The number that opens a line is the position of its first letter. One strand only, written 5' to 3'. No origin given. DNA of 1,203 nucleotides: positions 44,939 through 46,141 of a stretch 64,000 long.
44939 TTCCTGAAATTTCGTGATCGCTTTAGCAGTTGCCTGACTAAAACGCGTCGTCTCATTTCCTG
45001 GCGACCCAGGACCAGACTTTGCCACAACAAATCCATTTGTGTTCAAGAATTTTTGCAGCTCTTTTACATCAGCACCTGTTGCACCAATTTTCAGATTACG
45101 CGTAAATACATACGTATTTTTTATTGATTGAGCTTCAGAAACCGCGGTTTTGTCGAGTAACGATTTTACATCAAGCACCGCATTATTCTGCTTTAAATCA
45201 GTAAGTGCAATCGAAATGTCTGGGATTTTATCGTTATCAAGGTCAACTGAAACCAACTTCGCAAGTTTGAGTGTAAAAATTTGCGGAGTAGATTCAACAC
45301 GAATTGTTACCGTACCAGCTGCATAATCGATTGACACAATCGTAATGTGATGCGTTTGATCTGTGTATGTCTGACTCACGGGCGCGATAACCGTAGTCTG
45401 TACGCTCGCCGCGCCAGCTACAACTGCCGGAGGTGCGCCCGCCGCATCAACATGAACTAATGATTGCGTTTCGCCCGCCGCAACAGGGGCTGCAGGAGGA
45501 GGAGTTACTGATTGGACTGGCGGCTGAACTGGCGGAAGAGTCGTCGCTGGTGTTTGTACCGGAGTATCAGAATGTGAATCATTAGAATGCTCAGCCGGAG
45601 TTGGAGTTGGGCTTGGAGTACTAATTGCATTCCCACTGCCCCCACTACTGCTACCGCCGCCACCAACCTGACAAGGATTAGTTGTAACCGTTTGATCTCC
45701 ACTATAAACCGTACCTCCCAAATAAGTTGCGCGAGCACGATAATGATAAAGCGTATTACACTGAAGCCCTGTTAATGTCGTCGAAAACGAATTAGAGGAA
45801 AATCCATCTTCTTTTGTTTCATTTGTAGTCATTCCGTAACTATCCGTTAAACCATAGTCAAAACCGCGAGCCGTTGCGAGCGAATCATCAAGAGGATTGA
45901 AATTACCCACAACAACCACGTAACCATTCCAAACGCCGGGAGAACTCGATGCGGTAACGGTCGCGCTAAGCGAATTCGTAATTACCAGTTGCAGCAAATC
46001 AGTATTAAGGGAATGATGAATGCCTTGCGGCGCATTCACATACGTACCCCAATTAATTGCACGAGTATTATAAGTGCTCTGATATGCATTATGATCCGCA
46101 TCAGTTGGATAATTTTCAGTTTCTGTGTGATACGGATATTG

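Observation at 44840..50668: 1942-aa surface protein combining Asp-box beta-propellers, a PA14-like domain and a C-terminal peptidoglycan-binding domain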

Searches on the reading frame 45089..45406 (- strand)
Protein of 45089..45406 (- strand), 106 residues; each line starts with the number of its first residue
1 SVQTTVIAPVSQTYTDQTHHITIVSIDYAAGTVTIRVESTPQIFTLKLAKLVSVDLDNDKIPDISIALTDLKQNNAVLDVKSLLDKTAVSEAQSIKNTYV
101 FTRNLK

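Call 53: search_protein_families(library=pfam, proteins=[window:45089-45406:-], max_evalue=10)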
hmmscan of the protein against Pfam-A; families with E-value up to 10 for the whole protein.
window:45089-45406:- (106 aa): 1 family
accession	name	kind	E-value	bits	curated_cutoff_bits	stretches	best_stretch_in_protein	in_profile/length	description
PF20438.3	SpoIVA_middle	-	0.087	13.3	25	1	15-60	52-97/179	Stage IV sporulation protein A, middle domain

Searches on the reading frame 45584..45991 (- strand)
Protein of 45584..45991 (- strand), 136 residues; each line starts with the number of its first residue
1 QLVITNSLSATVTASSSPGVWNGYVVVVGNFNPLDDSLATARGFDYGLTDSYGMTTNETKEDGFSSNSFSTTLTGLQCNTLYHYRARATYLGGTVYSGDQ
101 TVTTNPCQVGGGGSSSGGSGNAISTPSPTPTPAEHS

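Call 53: search_protein_families(library=pfam, proteins=[window:45584-45991:-], max_evalue=10)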
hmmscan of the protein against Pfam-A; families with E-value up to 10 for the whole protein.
window:45584-45991:- (136 aa): 2 families
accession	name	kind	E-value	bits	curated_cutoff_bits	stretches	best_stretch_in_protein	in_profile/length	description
PF16656.11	Pur_ac_phosph_N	-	0.0016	19.4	30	1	55-89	47-81/93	Purple acid Phosphatase, N-terminal domain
PF00041.27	fn3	-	0.066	13.9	25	1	18-91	26-71/84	Fibronectin type III domain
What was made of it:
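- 45593..45976 (-): FN3-like spacer module, aa 1565-1692; absent from the three closest homologues. Weak Pur_ac_phosph_N and fn3 hits (call 53).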
